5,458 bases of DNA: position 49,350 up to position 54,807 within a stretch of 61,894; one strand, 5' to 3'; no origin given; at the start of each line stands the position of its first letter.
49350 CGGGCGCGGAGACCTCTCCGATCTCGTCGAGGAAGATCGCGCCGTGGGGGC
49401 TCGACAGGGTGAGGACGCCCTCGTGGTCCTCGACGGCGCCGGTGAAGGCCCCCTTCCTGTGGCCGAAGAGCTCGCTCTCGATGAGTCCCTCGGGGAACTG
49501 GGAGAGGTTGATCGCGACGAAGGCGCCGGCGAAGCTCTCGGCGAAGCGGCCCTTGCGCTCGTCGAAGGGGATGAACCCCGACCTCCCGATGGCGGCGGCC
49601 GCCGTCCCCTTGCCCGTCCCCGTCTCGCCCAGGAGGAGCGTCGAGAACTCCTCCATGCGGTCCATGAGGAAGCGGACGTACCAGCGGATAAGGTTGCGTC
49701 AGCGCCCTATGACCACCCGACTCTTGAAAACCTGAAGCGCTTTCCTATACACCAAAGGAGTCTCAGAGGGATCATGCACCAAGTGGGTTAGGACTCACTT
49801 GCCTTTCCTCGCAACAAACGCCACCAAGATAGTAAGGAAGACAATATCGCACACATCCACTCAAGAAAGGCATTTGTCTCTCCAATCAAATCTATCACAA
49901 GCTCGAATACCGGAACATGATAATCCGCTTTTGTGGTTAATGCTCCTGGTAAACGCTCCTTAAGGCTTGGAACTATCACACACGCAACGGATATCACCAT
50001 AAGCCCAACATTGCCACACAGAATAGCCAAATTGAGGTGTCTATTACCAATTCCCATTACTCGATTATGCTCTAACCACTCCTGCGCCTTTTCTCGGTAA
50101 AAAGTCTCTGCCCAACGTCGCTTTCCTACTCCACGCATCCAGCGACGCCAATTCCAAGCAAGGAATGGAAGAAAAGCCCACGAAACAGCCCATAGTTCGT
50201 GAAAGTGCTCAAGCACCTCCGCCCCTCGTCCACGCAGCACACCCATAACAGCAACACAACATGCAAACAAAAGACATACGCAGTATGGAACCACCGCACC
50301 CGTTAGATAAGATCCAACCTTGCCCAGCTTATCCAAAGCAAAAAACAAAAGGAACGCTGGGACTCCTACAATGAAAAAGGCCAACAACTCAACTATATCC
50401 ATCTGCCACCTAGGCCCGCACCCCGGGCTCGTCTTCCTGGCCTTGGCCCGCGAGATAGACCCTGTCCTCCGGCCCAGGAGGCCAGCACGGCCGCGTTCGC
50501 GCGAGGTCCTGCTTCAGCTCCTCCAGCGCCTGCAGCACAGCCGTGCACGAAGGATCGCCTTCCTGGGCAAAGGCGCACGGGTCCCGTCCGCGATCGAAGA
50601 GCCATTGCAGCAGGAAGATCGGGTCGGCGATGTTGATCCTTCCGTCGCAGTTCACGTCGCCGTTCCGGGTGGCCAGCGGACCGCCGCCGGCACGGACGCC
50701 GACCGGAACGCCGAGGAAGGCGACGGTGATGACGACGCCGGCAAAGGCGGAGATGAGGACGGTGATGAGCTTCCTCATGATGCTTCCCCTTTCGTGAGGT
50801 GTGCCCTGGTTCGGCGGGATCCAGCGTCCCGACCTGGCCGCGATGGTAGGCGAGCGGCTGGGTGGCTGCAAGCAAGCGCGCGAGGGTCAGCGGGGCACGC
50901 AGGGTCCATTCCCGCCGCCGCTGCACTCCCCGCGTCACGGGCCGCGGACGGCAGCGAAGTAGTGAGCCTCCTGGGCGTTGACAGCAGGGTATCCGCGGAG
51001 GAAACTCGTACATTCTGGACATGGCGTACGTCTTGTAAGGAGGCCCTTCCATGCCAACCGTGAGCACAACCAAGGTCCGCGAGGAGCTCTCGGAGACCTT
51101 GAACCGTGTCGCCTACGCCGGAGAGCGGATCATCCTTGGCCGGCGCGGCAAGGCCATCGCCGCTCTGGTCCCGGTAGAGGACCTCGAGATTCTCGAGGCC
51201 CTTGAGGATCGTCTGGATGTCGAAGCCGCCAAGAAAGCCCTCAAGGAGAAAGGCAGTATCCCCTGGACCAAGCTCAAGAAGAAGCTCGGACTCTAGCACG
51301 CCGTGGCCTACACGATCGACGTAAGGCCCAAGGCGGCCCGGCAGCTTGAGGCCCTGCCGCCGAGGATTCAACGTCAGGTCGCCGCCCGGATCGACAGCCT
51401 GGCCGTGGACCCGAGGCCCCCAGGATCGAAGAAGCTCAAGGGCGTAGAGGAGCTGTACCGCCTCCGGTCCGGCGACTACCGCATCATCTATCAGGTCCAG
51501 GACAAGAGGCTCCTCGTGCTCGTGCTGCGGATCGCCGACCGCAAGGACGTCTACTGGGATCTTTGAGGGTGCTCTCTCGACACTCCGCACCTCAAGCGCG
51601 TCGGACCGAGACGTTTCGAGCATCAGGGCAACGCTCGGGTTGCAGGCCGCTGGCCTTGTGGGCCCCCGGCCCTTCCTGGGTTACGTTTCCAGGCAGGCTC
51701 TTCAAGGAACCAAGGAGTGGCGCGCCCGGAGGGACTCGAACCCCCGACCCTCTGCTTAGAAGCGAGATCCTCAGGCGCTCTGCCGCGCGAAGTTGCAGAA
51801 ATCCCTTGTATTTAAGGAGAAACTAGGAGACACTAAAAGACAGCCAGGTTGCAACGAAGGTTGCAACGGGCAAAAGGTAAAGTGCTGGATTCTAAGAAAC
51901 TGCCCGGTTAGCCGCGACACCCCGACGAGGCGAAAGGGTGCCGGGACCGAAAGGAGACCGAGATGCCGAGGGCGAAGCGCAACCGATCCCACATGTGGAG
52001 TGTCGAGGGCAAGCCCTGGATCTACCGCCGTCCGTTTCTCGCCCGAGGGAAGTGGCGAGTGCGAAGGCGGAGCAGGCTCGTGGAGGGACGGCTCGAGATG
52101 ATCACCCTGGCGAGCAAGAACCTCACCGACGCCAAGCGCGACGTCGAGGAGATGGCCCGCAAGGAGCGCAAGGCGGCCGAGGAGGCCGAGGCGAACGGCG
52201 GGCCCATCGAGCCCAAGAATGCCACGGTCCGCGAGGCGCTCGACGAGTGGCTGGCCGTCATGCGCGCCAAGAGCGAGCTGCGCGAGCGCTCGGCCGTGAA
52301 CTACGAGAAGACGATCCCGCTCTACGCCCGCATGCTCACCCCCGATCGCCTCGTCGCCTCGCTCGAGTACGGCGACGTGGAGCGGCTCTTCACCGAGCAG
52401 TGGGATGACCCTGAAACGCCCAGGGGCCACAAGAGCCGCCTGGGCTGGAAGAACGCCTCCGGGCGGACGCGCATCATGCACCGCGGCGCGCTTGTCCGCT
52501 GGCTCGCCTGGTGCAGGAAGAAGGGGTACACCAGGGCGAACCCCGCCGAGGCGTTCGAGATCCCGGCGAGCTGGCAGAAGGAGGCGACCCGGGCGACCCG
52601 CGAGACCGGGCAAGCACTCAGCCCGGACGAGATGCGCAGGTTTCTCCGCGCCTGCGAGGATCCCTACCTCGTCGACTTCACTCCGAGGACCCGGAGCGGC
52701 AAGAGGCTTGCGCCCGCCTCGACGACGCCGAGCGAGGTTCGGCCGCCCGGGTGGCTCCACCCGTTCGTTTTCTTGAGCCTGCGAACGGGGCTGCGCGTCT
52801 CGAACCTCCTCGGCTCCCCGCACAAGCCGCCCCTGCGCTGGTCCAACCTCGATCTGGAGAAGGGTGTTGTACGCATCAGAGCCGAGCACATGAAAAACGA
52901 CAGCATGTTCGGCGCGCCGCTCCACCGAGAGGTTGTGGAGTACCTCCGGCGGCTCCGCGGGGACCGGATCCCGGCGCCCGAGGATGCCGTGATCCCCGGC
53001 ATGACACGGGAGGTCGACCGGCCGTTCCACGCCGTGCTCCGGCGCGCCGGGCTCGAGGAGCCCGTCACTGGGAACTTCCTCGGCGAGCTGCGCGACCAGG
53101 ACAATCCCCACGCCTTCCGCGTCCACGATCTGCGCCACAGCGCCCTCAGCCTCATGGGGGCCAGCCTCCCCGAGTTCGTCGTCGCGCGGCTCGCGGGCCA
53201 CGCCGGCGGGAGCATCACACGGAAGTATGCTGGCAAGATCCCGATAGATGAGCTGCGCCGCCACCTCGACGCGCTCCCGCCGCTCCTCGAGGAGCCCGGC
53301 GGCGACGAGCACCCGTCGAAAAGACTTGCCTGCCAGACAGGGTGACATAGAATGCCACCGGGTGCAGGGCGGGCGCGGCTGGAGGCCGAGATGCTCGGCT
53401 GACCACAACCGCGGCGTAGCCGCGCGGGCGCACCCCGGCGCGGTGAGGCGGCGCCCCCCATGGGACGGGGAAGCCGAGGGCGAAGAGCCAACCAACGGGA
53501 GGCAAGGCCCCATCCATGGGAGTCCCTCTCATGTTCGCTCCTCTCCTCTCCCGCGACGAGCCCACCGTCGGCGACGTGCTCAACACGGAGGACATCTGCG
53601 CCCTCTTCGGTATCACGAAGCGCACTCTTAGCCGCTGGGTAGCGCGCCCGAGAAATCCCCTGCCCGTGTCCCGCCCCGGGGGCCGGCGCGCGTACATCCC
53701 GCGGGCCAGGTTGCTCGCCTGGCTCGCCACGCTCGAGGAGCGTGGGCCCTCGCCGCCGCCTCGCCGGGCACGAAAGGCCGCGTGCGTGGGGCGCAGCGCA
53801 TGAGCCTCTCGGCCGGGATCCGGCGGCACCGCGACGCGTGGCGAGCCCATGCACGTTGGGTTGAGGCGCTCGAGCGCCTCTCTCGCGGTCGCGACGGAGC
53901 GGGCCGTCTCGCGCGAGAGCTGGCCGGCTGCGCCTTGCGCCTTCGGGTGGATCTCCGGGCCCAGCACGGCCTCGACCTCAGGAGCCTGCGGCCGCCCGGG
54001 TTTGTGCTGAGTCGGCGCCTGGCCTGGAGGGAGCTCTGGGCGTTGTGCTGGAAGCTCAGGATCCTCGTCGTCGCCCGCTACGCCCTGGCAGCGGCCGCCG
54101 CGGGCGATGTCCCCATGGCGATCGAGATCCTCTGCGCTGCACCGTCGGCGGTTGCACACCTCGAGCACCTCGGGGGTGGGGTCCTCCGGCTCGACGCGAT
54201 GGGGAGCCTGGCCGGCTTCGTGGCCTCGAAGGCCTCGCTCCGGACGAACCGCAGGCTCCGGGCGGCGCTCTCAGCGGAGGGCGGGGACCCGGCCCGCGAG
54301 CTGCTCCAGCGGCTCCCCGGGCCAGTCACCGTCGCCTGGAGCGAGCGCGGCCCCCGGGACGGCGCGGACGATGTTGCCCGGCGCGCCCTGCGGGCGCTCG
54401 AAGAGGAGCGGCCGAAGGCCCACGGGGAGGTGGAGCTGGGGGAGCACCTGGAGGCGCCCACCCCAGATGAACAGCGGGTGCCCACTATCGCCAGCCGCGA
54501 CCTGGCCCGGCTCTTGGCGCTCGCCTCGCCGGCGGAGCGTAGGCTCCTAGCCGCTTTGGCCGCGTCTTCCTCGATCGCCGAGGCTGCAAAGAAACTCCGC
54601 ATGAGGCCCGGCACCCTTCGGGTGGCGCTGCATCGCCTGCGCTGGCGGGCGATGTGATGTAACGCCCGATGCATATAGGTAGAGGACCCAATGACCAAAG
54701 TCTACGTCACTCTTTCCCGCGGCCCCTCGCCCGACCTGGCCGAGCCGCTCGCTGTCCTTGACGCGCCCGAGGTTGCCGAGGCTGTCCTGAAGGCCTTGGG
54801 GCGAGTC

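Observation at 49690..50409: Razor-sharp 0.7-kb low-GC island encoding an orphan 5-TM protein, wedged between a truncated sigma-54 activator gene and a dockerin-like gene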

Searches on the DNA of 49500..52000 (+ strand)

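Call 31: search_rna_families(source=window, start=49500, end=52000, threshold=evalue, max_evalue=1, show_alignments=2)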
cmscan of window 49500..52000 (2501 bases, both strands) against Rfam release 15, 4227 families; matches with E-value up to 1: 3.
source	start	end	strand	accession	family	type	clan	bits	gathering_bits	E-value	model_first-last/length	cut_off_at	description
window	51721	51778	-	RF00005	tRNA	Gene; tRNA;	CL00001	24.8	29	0.033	1-71/71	no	tRNA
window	51722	51778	-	RF01684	mascRNA-menRNA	Gene;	-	23.8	42.5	0.079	1-56/56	no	MALAT1-associated small cytoplasmic RNA/MEN beta RNA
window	49710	49743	-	RF02129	GNAS-AS1_3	Gene; lncRNA;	-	16.9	42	0.85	1-38/38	no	GNAS antisense RNA 1 conserved region 3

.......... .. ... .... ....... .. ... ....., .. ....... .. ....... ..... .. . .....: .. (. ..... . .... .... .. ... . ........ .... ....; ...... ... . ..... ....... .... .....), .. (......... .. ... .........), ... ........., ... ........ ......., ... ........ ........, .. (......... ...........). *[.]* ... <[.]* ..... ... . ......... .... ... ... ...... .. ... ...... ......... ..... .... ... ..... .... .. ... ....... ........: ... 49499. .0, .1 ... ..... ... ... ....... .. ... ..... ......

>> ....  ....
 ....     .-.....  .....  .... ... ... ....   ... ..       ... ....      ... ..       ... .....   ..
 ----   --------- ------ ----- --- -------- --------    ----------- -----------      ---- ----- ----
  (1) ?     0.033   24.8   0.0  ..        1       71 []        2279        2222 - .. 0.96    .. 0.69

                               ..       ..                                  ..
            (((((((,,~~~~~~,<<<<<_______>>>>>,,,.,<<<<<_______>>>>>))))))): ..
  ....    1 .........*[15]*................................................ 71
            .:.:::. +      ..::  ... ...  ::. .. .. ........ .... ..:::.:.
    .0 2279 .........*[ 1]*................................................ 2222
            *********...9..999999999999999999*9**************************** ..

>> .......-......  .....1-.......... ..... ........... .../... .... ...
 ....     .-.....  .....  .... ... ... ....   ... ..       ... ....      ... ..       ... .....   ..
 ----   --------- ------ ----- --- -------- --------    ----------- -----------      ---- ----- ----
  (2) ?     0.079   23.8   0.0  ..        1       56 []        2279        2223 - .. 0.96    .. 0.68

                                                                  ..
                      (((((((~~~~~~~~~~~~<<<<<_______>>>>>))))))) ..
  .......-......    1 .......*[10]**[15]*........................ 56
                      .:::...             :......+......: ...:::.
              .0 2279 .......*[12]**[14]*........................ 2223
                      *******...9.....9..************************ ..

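Call 32: search_dna_similar(query=window:49680-50410:+, collection=plasmids, mode=distant, max_evalue=0.01)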
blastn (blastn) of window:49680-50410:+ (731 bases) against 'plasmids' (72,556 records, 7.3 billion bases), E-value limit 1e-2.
No match.

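Call 33: search_dna_similar(query=window:49680-50410:+, collection=phages, mode=distant, max_evalue=0.01)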
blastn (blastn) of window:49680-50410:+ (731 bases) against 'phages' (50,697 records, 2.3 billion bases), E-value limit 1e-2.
No match.

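Call 34: search_dna_similar(query=window:49680-50410:+, collection=ecoli_genomes, mode=distant, max_evalue=0.01)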
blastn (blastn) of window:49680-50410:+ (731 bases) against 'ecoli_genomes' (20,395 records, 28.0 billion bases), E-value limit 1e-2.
No match.

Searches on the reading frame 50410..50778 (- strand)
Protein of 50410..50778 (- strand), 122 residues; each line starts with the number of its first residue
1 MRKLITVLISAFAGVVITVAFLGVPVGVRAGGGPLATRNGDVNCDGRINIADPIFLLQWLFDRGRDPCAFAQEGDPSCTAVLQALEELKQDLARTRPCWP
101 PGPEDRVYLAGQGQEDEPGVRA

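Call 45: search_protein_families(library=pfam, proteins=[window:50410-50778:-], max_evalue=10)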
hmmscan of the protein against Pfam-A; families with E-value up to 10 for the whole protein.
window:50410-50778:- (122 aa): 1 family
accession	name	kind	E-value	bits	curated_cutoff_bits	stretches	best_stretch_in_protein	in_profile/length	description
PF00404.24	Dockerin_1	-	0.21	12.3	22.9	1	40-52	2-14/57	Dockerin type I domain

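Call 47: find_homologous_proteins(query=window:50410-50778:-, max_evalue=0.001)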
Query window:50410-50778:- (122 aa): 1 proteins with E <= 0.001 among 32 candidates.
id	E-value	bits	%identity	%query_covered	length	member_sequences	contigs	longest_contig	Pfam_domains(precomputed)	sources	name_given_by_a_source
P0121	4.0e-77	274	100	100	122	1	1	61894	-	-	-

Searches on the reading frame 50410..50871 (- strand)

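Call 4: search_protein_families(library=pfam, proteins=[window:50410-50871:-], max_evalue=0.01)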
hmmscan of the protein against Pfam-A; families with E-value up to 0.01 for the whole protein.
window:50410-50871:- (153 aa): 0 families

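Call 28: search_protein_families(library=phrogs, proteins=[window:50410-50871:-], max_evalue=1)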
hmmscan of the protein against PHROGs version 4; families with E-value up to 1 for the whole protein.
window:50410-50871:- (153 aa): 1 family
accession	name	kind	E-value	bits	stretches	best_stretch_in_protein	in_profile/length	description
phrog_15071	-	unknown function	0.26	12.6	1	36-53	17-34/58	-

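Call 29: search_protein_families(library=padloc, proteins=[window:50410-50871:-], max_evalue=1)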
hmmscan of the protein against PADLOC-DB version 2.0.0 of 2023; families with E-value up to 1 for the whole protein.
window:50410-50871:- (153 aa): 0 families

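Call 44: search_protein_families(library=ncbifam, proteins=[window:50410-50871:-], max_evalue=0.1)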
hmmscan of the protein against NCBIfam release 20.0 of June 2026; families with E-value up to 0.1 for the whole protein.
window:50410-50871:- (153 aa): 0 families

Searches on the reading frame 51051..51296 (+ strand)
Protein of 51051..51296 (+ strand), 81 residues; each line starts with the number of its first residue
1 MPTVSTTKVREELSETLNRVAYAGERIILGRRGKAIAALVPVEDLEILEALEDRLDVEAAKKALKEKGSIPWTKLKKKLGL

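Call 4: search_protein_families(library=pfam, proteins=[window:51051-51296:+], max_evalue=0.01)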
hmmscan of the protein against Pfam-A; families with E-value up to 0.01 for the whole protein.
window:51051-51296:+ (81 aa): 1 family
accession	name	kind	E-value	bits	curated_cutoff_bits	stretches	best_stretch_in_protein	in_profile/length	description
PF02604.26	PhdYeFM_antitox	-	1.5e-11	44.3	29.8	1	1-68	1-68/74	Antitoxin Phd_YefM, type II toxin-antitoxin system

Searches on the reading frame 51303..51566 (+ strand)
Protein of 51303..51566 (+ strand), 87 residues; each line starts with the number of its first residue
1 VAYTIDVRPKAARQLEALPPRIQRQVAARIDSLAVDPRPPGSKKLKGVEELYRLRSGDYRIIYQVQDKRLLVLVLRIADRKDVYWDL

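Call 4: search_protein_families(library=pfam, proteins=[window:51303-51566:+], max_evalue=0.01)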
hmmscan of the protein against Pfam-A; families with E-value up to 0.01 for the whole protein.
window:51303-51566:+ (87 aa): 2 families
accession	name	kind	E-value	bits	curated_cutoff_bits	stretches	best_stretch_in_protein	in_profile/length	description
PF05016.21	ParE_toxin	-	2e-11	44.8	23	1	6-84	2-89/89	ParE toxin of type II toxin-antitoxin system, parDE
PF05973.20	Gp49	-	0.00037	20.9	23.9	1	14-74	2-67/90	Phage derived protein Gp49-like (DUF891)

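Call 13: find_encoding_contigs(protein=window:51303-51566:+, flank=10000, max_places=10)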
Protein window:51303-51566:+ (87 aa): no gene with exactly this product is on record in the collection.

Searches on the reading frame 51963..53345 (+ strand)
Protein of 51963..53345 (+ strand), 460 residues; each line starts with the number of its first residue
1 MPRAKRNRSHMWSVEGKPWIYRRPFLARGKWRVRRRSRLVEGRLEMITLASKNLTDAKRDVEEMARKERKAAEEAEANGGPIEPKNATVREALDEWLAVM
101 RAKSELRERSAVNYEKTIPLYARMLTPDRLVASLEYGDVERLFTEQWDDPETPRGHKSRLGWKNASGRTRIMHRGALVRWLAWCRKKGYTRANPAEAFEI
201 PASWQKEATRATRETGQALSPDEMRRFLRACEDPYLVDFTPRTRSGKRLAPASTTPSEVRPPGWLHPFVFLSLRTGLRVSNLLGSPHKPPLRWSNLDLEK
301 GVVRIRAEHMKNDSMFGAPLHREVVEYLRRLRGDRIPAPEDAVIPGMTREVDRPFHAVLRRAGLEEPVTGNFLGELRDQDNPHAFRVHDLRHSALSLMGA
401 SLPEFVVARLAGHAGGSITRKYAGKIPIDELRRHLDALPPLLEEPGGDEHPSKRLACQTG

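Call 4: search_protein_families(library=pfam, proteins=[window:51963-53345:+], max_evalue=0.01)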
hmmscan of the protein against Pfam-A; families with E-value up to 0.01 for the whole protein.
window:51963-53345:+ (460 aa): 1 family
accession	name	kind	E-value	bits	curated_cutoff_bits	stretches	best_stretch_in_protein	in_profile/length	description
PF00589.27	Phage_integrase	-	1.7e-14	54.4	27.1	1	268-423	27-166/172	Phage integrase family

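Call 63: find_related_loci(query=window:51963-53345:+, collection=viral_contigs, flank=10000)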
Query window:51963-53345:+ (460 aa) in viral_contigs; peptide patterns used: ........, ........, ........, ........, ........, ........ (x = any residue, [..] = any of these).
1 stretches matched a pattern, but none encodes a relative of the query by tblastn (E <= 1e-3).

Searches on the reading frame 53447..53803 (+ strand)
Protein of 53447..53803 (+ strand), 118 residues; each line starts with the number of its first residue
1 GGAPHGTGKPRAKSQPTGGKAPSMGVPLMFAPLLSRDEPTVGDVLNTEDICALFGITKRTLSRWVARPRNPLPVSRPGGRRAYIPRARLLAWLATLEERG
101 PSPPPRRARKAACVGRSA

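Call 35: search_protein_families(library=pfam, proteins=[window:53447-53803:+], max_evalue=0.01)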
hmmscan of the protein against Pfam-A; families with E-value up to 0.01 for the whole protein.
window:53447-53803:+ (118 aa): 3 families
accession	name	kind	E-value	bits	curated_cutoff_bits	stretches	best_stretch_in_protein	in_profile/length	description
PF12728.13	HTH_17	-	2.5e-08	34.5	27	1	44-94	1-48/51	Helix-turn-helix domain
PF13384.12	HTH_23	-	7.3e-05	22.9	24.6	1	45-67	18-40/50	Homeodomain-like domain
PF13518.12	HTH_28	-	0.00017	22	25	1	46-67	14-35/52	Helix-turn-helix domain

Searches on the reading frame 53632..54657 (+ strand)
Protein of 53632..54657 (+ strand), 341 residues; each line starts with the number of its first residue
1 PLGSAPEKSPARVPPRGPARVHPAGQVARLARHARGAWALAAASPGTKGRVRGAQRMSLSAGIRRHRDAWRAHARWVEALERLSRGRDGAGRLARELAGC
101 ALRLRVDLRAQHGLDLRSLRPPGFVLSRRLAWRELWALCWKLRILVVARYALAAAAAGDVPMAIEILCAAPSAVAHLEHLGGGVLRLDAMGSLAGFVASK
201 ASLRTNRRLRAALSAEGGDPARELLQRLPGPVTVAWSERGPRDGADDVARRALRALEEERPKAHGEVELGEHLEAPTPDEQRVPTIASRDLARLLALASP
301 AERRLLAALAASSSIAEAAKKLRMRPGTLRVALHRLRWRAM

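Call 35: search_protein_families(library=pfam, proteins=[window:53632-54657:+], max_evalue=0.01)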
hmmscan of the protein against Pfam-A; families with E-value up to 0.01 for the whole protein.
window:53632-54657:+ (341 aa): 0 families

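Call 44: search_protein_families(library=ncbifam, proteins=[window:53632-54657:+], max_evalue=0.1)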
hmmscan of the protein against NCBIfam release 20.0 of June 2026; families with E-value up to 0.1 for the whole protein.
window:53632-54657:+ (341 aa): 3 families
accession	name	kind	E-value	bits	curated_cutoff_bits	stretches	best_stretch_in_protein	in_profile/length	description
NF009165.0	PRK12512.1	equivalog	9.6e-08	31.8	198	1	276-335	110-170/184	RNA polymerase sigma factor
NF007230.0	PRK09648.1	subfamily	0.0025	17.6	209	1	259-335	102-180/195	RNA polymerase sigma factor ShbA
TIGR02937.1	sigma70-ECF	superfamily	0.012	15.2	42.9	1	266-337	86-158/165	sigma-70 family RNA polymerase sigma factor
